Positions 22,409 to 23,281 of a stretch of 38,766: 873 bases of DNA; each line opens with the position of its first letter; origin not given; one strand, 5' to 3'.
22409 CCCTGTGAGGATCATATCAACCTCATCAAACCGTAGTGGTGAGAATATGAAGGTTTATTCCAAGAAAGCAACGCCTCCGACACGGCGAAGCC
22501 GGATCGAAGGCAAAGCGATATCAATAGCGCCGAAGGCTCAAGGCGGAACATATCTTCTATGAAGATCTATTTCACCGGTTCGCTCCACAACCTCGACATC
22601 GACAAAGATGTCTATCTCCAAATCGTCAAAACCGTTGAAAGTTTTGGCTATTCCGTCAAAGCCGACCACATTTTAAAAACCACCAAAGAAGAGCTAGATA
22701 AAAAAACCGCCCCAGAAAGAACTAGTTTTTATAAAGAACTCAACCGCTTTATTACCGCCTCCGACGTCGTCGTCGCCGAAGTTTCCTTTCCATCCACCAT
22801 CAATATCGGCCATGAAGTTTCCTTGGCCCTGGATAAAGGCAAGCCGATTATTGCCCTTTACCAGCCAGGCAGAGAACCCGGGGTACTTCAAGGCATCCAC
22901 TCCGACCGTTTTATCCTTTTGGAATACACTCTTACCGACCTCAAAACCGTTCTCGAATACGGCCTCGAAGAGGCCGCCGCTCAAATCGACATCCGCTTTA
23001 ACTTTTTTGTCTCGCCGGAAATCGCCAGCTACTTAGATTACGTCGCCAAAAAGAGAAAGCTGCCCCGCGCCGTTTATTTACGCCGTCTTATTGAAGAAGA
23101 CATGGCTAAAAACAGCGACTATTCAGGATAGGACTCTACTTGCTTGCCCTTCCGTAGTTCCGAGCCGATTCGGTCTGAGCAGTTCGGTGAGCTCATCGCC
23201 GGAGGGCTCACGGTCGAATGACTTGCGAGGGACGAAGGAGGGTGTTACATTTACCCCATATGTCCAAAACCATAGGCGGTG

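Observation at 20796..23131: Two paralogous NDT-like / ribbon-helix-helix fusion proteins bracketing a PfkB kinase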

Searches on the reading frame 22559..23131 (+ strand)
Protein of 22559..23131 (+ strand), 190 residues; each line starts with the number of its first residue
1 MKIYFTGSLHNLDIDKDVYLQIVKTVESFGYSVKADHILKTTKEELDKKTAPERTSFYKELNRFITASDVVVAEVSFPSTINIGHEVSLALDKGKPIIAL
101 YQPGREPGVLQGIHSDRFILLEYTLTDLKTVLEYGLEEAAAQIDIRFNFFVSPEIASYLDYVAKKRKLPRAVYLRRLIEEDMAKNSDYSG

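Call 4: search_protein_families(library=pfam, proteins=[window:22559-23128:+], max_evalue=1)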
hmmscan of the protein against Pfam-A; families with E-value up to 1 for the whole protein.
window:22559-23128:+ (190 aa): 2 families
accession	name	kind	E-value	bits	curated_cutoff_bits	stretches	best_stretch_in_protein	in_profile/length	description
PF05014.21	Nuc_deoxyrib_tr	-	2.7e-05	24.7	28.8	1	3-106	1-102/117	Nucleoside 2-deoxyribosyltransferase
PF00334.24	NDK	-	0.025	14.9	27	1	15-83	13-82/135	Nucleoside diphosphate kinase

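Call 5: search_protein_families(library=ncbifam, proteins=[window:22559-23128:+], max_evalue=1)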
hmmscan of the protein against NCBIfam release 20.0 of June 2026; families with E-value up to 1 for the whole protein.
window:22559-23128:+ (190 aa): 2 families
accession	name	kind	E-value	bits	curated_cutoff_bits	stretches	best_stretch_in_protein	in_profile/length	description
NF001908.0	PRK00668.1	equivalog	0.00044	20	155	1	15-80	16-82/141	nucleoside-diphosphate kinase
NF050181.1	TA_anti_VapB_Myco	equivalog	0.071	13.6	60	1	152-185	10-43/72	type II toxin-antitoxin system VapB family antitoxin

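Call 6: find_homologous_proteins(query=window:22559-23128:+, max_evalue=0.001)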
Query window:22559-23128:+ (190 aa): 646 proteins with E <= 0.001 among 757 candidates; the best 120 are listed.
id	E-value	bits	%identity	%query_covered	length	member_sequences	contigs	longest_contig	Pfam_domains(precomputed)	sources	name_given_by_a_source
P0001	4.0e-117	407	99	100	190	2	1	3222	PF05014.22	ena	-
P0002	3.8e-79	283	66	99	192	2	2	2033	PF05014.22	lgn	-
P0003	1.5e-78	281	65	99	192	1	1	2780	PF05014.22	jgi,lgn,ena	-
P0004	1.6e-78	281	66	99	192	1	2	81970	-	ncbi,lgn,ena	-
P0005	2.4e-78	280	66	99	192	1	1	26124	PF05014.22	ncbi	ncbi:MAG: nucleoside 2-deoxyribosyltransferase [Microgenomates group bacterium]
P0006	1.2e-77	278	64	99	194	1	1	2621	PF05014.22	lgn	-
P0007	1.6e-77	278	66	99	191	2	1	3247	PF05014.22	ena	-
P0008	1.1e-76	275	64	99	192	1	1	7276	PF05014.22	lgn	-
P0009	1.3e-76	275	63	99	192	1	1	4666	PF05014.22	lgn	-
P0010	1.4e-76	275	63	99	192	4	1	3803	PF05014.22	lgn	-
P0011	1.5e-76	274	64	99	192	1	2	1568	PF05014.22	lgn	-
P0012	2.3e-76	274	63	99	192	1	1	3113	PF05014.22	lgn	-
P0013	4.3e-76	273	65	99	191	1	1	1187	PF05014.22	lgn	-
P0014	1.2e-75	272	63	99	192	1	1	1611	PF05014.22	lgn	-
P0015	7.7e-75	269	64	99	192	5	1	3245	PF05014.22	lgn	-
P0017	1.0e-74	268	63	99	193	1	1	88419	PF05014.22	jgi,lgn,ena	-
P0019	2.9e-73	264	63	100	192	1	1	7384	PF05014.22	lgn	-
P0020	3.6e-73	263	61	99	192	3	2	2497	PF05014.22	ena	-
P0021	6.5e-72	259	64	100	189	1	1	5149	PF05014.22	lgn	-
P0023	1.2e-71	258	63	99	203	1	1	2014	PF05014.22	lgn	-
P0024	2.8e-71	257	61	99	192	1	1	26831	PF05014.22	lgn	-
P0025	5.4e-71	256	62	99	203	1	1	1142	PF05014.22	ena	-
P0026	1.1e-69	252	60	99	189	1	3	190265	PF05014.22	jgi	jgi:hypothetical protein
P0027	2.5e-69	251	62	99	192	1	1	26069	PF05014.22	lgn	-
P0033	4.4e-68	247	57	100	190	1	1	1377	PF05014.22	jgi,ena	-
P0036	5.2e-67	243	56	99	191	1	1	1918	PF05014.22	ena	-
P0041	3.2e-65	238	55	99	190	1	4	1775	PF05014.22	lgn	-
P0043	8.2e-63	230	56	99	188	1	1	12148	PF05014.22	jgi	jgi:hypothetical protein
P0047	1.8e-58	216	64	79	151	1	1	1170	PF05014.22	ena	-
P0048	2.8e-56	208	54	97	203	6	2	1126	PF05014.22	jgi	-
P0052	5.5e-53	198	50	100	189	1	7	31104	PF05014.22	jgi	jgi:2'-deoxynucleoside 5'-phosphate N-hydrolase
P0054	2.6e-52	195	48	100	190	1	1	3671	PF05014.22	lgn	-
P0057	5.3e-52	194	49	99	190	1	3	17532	PF05014.22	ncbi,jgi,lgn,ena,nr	ncbi:MAG TPA: nucleoside 2-deoxyribosyltransferase [Candidatus Bathyarchaeia archaeon]|nr:nucleoside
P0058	9.5e-52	194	48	100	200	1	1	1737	PF05014.22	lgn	-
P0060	1.1e-51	193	51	99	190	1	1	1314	PF05014.22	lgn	-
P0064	8.2e-51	191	50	99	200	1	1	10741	PF05014.22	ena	-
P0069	5.2e-50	188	48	99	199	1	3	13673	PF05014.22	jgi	jgi:hypothetical protein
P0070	7.0e-50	188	47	99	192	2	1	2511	PF05014.22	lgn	-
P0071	7.0e-50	188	47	99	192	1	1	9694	PF05014.22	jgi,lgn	jgi:nucleoside 2-deoxyribosyltransferase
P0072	1.1e-49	187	46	100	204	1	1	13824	PF05014.22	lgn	-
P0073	1.5e-49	186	50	99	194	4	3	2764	PF05014.22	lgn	-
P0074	3.5e-49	185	48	99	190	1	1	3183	PF05014.22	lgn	-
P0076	4.2e-49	185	47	99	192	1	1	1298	PF05014.22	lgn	-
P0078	6.7e-49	184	47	99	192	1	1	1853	PF05014.22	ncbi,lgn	-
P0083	2.1e-48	183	45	99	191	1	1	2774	PF05014.22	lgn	-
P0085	2.5e-48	183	47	100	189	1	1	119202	PF05014.22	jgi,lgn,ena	-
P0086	2.5e-48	183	46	99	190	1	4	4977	PF05014.22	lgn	-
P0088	3.1e-48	182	48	99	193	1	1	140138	PF05014.22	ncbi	-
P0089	4.7e-48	182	45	99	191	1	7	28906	PF05014.22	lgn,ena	-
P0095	9.2e-48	181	47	98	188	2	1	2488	PF05014.22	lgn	-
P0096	1.0e-47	181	45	100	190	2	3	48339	PF05014.22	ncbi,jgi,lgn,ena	-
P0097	1.1e-47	180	47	99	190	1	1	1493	PF05014.22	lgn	-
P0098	1.3e-47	180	48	97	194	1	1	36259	PF05014.22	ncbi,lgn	-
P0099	1.4e-47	180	48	99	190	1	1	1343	PF05014.22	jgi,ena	-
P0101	1.5e-47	180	46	97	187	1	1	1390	PF05014.22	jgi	jgi:hypothetical protein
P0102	1.5e-47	180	44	100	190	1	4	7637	PF05014.22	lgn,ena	-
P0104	1.7e-47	180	47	99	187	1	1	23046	PF05014.22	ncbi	-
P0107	2.2e-47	179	45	100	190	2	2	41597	PF05014.22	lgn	-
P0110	3.1e-47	179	48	99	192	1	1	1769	PF05014.22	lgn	-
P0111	3.4e-47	179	48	99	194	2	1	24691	PF05014.22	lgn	-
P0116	5.6e-47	178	47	100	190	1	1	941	PF05014.22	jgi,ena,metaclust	metaclust:\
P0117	5.9e-47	178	48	99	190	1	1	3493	PF05014.22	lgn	-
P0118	7.1e-47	178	46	100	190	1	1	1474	PF05014.22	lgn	-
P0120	7.6e-47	178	45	99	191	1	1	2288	PF05014.22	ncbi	-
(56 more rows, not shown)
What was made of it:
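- On NDT / DNPH1 (Rcl) superfamily: Many homologs do carry precomputed PF05014 hits (call 6).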

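Call 7: search_solved_structures(query=window:22559-23128:+, max_evalue=10, show_alignments=3)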
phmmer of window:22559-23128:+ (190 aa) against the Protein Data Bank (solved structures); distinct sequences matched with E-value up to 10: 16.
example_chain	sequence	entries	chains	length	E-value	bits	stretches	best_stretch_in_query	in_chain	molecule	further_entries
2klh_A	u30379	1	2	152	3.2e-11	46.9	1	2-135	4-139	c-Myc-responsive protein Rcl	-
4fyh_A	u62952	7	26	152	3.7e-11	46.7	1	2-135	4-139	Deoxyribonucleoside 5'-monophosphate N-glycosidase | 2'-deoxynucleoside 5'-phosphate N-hydrolase 1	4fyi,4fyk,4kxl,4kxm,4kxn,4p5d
2khz_A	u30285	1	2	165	6.4e-11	46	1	2-136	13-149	c-Myc-responsive protein Rcl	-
8rpt_B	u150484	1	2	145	8.7e-07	32.5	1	3-132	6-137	2'-deoxynucleoside 5'-phosphate N-hydrolase 1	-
9i3q_A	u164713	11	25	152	1.2e-06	32.1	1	3-134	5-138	5-hydroxymethyl-dUMP N-hydrolase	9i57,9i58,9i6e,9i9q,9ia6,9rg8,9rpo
8rps_C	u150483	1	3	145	1.3e-06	31.9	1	3-132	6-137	2'-deoxynucleoside 5'-phosphate N-hydrolase 1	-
9da1_A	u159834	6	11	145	1.5e-06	31.8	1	3-132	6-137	5-hydroxymethyl-dUMP N-hydrolase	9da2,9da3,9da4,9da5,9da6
8os9_A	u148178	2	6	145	1.5e-06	31.8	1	3-132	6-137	2'-deoxynucleoside 5'-phosphate N-hydrolase 1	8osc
4p5e_A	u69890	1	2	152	1.5e-06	31.7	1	3-133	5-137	2'-deoxynucleoside 5'-phosphate N-hydrolase 1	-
8qhr_A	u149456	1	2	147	2.9e-06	30.8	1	3-132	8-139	2'-deoxynucleoside 5'-phosphate N-hydrolase 1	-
8qhq_A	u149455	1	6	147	4.2e-06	30.3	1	3-132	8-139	2'-deoxynucleoside 5'-phosphate N-hydrolase 1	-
8rqd_C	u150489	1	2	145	4.9e-06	30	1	3-132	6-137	2'-deoxynucleoside 5'-phosphate N-hydrolase 1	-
7m5h_A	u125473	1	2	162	0.01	19.2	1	2-109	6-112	Nucleoside 2-deoxyribosyltransferase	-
9sfo_A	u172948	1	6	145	1.1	12.6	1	19-83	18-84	Nucleoside diphosphate kinase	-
7c8z_A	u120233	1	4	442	1.3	12.4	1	106-178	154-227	Salicylate 5-hydroxylase, large oxygenase component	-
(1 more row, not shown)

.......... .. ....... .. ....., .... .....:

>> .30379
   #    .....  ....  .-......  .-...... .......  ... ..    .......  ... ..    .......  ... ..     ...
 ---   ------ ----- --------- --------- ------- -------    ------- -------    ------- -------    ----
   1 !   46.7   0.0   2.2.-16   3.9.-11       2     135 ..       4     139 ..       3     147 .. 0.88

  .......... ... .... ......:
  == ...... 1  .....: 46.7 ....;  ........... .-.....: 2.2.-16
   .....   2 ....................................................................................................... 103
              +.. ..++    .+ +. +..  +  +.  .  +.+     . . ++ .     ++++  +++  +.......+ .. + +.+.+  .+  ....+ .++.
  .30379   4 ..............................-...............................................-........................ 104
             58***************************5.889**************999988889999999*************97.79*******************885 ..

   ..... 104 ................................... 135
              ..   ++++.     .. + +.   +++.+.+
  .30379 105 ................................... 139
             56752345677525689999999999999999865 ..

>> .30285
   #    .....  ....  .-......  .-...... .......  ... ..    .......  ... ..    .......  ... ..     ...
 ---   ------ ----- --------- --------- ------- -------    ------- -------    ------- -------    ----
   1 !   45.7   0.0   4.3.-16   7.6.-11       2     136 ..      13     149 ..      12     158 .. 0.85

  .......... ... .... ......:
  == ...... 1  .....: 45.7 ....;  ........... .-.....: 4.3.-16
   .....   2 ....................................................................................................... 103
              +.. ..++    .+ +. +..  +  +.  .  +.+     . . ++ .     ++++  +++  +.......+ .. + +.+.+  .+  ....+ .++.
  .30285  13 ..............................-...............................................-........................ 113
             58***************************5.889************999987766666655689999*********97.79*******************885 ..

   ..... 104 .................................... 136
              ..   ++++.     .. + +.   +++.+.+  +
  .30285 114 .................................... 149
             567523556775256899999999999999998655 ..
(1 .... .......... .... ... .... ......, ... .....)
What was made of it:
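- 22559..23131 (+): Paralog B (190 aa): DNPH1/Rcl-like N-domain plus C-terminal RHH. Rat Rcl 2klh E 3.2e-11 over residues 2-135 (call 7).
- On NDT / DNPH1 (Rcl) superfamily: phmmer against PDB: rat Rcl 3.2e-11, human DNPH1 ~1e-6, over residues 2-135 (call 7).
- N-domain: PDB phmmer to rat Rcl E 3e-11 (call 7).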

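Call 19: find_related_loci(query=A1, collection=genome_contigs, flank=8000)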
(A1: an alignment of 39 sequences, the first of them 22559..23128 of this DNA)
Query A1 (190 aa) in genome_contigs; peptide patterns used: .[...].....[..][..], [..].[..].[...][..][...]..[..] (x = any residue, [..] = any of these).
316 stretches matched a pattern; 227 encode a relative of the query (tblastn E <= 1e-3); the best 80 are kept; 80 distinct loci.
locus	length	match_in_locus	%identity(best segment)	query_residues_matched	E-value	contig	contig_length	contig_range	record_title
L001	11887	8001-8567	66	1-189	4e-87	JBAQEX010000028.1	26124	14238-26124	MAG: Microgenomates group bacterium isolate MFD12003_ilm_asm_bin69 k127_26220, whole genome shotgun sequence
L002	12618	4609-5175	62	1-189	5e-84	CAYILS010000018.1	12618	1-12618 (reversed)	MAG TPA_asm: uncultured Pseudomonadales bacterium isolate ERP119705_co23_57 genome assembly, contig: NODE_5036_length_12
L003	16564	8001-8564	61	1-189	9e-80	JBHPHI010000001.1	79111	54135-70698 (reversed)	Patescibacteria group bacterium isolate SAG AM-311-P01 NODE_1_length_79111_cov_31.997432, whole genome shotgun sequence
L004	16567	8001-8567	60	1-189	4e-76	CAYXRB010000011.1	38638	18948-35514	MAG TPA_asm: uncultured Pseudomonadales bacterium isolate SRP239243_co2_211 genome assembly, contig: NODE_1429_length_38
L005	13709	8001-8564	55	1-188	2e-75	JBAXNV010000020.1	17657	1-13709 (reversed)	MAG: bacterium isolate ELA488 MAG488_20, whole genome shotgun sequence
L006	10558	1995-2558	49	1-189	1e-59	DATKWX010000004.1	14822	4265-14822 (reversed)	MAG TPA_asm: Candidatus Bathyarchaeia archaeon isolate SMAG_U14175 k141_2409881, whole genome shotgun sequence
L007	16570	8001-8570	47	1-190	1e-57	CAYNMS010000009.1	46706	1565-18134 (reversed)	MAG TPA_asm: uncultured Pseudomonadales bacterium isolate SRP239054_co1_52 genome assembly, contig: NODE_433_length_4670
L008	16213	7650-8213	47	1-188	2e-55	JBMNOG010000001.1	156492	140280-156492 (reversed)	MAG: Patescibacteria group bacterium isolate SBF912SR1HQ0020 scaffold_189_c1, whole genome shotgun sequence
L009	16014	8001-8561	47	1-188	1e-55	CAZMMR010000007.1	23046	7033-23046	MAG TPA_asm: uncultured Pseudomonadales bacterium isolate SRP141376_co2_351 genome assembly, contig: NODE_4659_length_23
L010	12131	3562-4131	45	1-190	2e-55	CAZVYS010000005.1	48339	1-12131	MAG TPA_asm: uncultured Pseudomonadales bacterium isolate SRP077602_co2_364 genome assembly, contig: NODE_1100_length_48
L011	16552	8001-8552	48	1-185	9e-55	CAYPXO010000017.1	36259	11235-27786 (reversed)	MAG TPA_asm: uncultured Pseudomonadales bacterium isolate SRP323688_co1_104 genome assembly, contig: NODE_2115_length_36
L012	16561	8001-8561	44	1-187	2e-54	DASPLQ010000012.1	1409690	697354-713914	MAG TPA_asm: Vitreimonas sp. isolate SMAG_U12069 k141_91001, whole genome shotgun sequence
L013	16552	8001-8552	45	1-184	2e-53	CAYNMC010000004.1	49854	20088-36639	MAG TPA_asm: uncultured Pseudomonadales bacterium isolate SRP231805_co4_157 genome assembly, contig: k141_224227, whole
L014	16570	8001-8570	43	1-189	5e-53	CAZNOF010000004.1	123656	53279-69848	MAG TPA_asm: uncultured Pseudomonadales bacterium isolate SRP170004_co1_5 genome assembly, contig: NODE_148_length_12365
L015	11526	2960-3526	47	1-190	5e-53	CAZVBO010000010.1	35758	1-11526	MAG TPA_asm: uncultured Pseudomonadales bacterium isolate SRP304446_co1_134 genome assembly, contig: NODE_774_length_357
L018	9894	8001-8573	45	1-190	7e-52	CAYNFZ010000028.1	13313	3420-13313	MAG TPA_asm: uncultured Pseudomonadales bacterium isolate SRP214966_co4_92 genome assembly, contig: NODE_4558_length_133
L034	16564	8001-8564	44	1-188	3e-48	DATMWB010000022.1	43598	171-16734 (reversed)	MAG TPA_asm: Candidatus Methanoperedens sp. isolate SMAG_U13083 k141_1045602, whole genome shotgun sequence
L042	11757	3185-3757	44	1-190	2e-47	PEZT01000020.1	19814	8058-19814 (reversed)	MAG: Candidatus Beckwithbacteria bacterium CG10_big_fil_rev_8_21_14_0_10_34_10 CG10_8_21_14_0.10_scaffold_2382_c, whole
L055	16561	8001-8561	40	1-188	1e-46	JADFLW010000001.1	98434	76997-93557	MAG: Patescibacteria group bacterium isolate B55T1B8 B55T1B8_NODE242, whole genome shotgun sequence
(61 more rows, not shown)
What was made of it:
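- Copies are retained across at least 227 species of a genome-reduced lineage (call 19).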

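Call 22: predict_structure(alignment_id=A1)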
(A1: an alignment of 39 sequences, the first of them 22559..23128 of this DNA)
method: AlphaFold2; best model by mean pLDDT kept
length: 190 residues; sequences in the alignment: 39
mean_pLDDT: 87.5   pTM: 0.72
mean pLDDT of the five models: 87.5, 85.7, 84.7, 84.6, 83.7
residues with pLDDT >= 90: 95; 70-90: 85; 50-70: 9; < 50: 1
segments of 3 or more residues with pLDDT < 50: none
pLDDT, mean of each block of 10 residues (from residue 1): 92 86 97 93 87 90 93 91 90 93 90 88 96 92 59 80 85 82 78
secondary structure, 60 per line:
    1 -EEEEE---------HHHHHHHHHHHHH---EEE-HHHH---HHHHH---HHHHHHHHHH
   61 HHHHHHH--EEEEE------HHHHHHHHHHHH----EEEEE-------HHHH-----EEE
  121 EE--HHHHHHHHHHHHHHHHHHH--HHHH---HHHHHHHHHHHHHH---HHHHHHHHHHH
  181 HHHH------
elements in order: E2-6 H16-28 E32-34 H36-39 H43-47 H51-67 E70-74 H81-92 E97-101 H109-112 E118-122 H125-143 H146-149 H153-166 H170-184
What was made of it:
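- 22559..23131 (+): AF2 mean pLDDT 87.5 (call 22).
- On NDT / DNPH1 (Rcl) superfamily: The AF2 model has pLDDT ~90 over residues 1-140 (call 22).
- On Ribbon-helix-helix (Arc/MetJ/CopG) superfamily: Full-length model: helices at 153-166 and 170-184 (call 22).
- The AF2 model is confident (call 22).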

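Call 30: fold_search(model_id=the predicted structure, library=pdb)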
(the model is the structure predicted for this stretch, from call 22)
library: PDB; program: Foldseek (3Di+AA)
matches with E <= 10: 1546; with E <= 0.001: 67
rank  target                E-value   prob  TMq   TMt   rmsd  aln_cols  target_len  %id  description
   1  4kxm_B                1.0e-08  1.00  0.58  0.81   2.9       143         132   24  Crystal structure of DNPH1 (RCL) WITH N6-ISOPENTENYL-AMP (released 2014-02-05)
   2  4kxn_A                1.6e-08  1.00  0.58  0.82   3.1       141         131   25  Crystal structure of DNPH1 (RCL) with kinetine riboside monophosphate (released 2014-02-05)
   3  4p5d_A                4.1e-08  1.00  0.62  0.80   2.6       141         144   29  CRYSTAL STRUCTURE OF RAT DNPH1 (RCL) WITH 6-NAPHTHYL-PURINE-RIBOSIDE-MONOPHOSPHATE (released 2014-08-20)
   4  4kxl_C                5.2e-08  1.00  0.59  0.82   3.6       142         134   27  Crystal structure of DNPH1 (RCL) with 6-CYCLOPENTYL-AMP (released 2014-02-05)
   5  4kxl_A                5.9e-08  1.00  0.59  0.81   2.7       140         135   27  Crystal structure of DNPH1 (RCL) with 6-CYCLOPENTYL-AMP (released 2014-02-05)
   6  4p5d_C                1.0e-07  1.00  0.62  0.81   2.7       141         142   28  CRYSTAL STRUCTURE OF RAT DNPH1 (RCL) WITH 6-NAPHTHYL-PURINE-RIBOSIDE-MONOPHOSPHATE (released 2014-08-20)
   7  4kxl_D                1.1e-07  1.00  0.60  0.82   2.5       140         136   26  Crystal structure of DNPH1 (RCL) with 6-CYCLOPENTYL-AMP (released 2014-02-05)
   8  9i57_B                1.1e-07  1.00  0.59  0.79   2.9       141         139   24  Crystal structure of DNPH1 bound by compound 39. (released 2025-11-12)
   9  4fyk_A                1.2e-07  1.00  0.55  0.81   2.7       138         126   25  Crystal structure of rcl with 5'-phiosphorothioate-adenosine (released 2013-01-02)
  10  4kxl_B                1.3e-07  1.00  0.57  0.83   2.3       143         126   26  Crystal structure of DNPH1 (RCL) with 6-CYCLOPENTYL-AMP (released 2014-02-05)
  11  9ia6_A                1.7e-07  1.00  0.57  0.83   3.3       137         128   24  Crystal structure of DNPH1 bound by compound 3. (released 2025-11-12)
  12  9i6e_B                1.7e-07  1.00  0.58  0.79   3.2       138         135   22  Crystal structure of DNPH1 bound by compound 5. (released 2025-11-12)
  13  9i9q_A                2.1e-07  1.00  0.56  0.78   3.0       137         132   23  Crystal structure of DNPH1 bound by compound 2. (released 2025-11-12)
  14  4fyh_A                2.7e-07  1.00  0.55  0.80   4.0       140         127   24  Crystal structure of rcl with phospho-triciribine (released 2013-01-02)
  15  9da5_A                3.0e-07  1.00  0.55  0.81   3.8       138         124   25  Crystal structure of human DNPH1 bound to inhibitor 2c (released 2025-02-05)
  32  4jem_A                1.1e-06  1.00  0.60  0.71   3.8       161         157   20  Crystal structure of MilB complexed with cytidine 5'-monophosphate (released 2013-09-11)
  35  4ohr                  1.4e-06  1.00  0.57  0.68   3.3       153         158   21  Crystal structure of MilB from Streptomyces rimofaciens (released 2014-06-25)
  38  4jem_B                2.0e-06  1.00  0.60  0.72   3.1       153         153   20  Crystal structure of MilB complexed with cytidine 5'-monophosphate (released 2013-09-11)
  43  4ohb                  2.8e-06  1.00  0.60  0.70   3.6       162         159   19  Crystal structure of MilB E103A in complex with 5-hydroxymethylcytidine 5'-monophosphate (hmCMP) from Streptomyces rimof (released 2014-06-25)
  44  2klh_MODEL_1_A        3.1e-06  1.00  0.55  0.67   4.7       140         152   28  NMR Structure of RCL in complex with GMP (released 2009-10-20)
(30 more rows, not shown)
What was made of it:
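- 22559..23131 (+): Foldseek DNPH1 4kxm E 1e-8, TM to target 0.81 (call 30).
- On NDT / DNPH1 (Rcl) superfamily: Foldseek to DNPH1 4kxm E 1e-8, TM to target 0.81; 67 PDB hits at E<=1e-3, and the 50 listed are all DNPH1/Rcl or MilB chains (call 30).
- Closest known: DNPH1 / Rcl. Same: Same fold (Foldseek E 1e-8, TM to target ~0.8, call 30) and detectable sequence homology (E 3e-11, call 7).
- Closest known: MilB / BlsM / BcmB. Same: Same superfamily and fold (Foldseek 4jem / 4ohr / 4ohb, E ~1e-6, call 30).
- Foldseek hits DNPH1 at E 1e-8 with TM to target ~0.8, and MilB (call 30).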

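Call 35: search_protein_families(library=pfam, proteins=[L018:6979-8001:+, L042:2245-3177:+, L055:8585-9325:+], max_evalue=0.001)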
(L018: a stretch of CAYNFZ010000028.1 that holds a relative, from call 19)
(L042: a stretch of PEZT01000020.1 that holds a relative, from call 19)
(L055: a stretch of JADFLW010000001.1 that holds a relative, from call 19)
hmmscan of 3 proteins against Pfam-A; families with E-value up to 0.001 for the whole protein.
L018:6979-8001:+ (341 aa): 6 families
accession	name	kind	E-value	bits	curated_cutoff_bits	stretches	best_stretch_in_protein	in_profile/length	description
PF08241.18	Methyltransf_11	-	2.8e-17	63.6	21.2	1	94-189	4-94/95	Methyltransferase domain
PF13649.12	Methyltransf_25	-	3.7e-14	53.6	27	1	90-186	1-97/97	Methyltransferase domain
PF13847.12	Methyltransf_31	-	7.8e-12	45.5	27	1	85-194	2-113/145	Methyltransferase domain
PF01209.24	Ubie_methyltran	-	1.4e-10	41.3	20.1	1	76-192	38-153/233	ubiE/COQ5 methyltransferase family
PF08242.18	Methyltransf_12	-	1.3e-09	39.1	30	1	95-188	5-98/98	Methyltransferase domain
PF13489.12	Methyltransf_23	-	2.4e-06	27.8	27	1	71-192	7-118/164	Methyltransferase domain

L042:2245-3177:+ (311 aa): 0 families

L055:8585-9325:+ (247 aa): 1 family
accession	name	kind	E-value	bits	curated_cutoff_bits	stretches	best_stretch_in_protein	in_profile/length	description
PF00265.24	TK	-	2e-05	24.9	20.6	1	113-243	55-176/176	Thymidine kinase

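Call 46: search_protein_families(library=padloc, proteins=[window:22559-23128:+], max_evalue=0.01)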
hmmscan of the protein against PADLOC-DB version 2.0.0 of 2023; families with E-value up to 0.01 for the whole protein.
window:22559-23128:+ (190 aa): 0 families
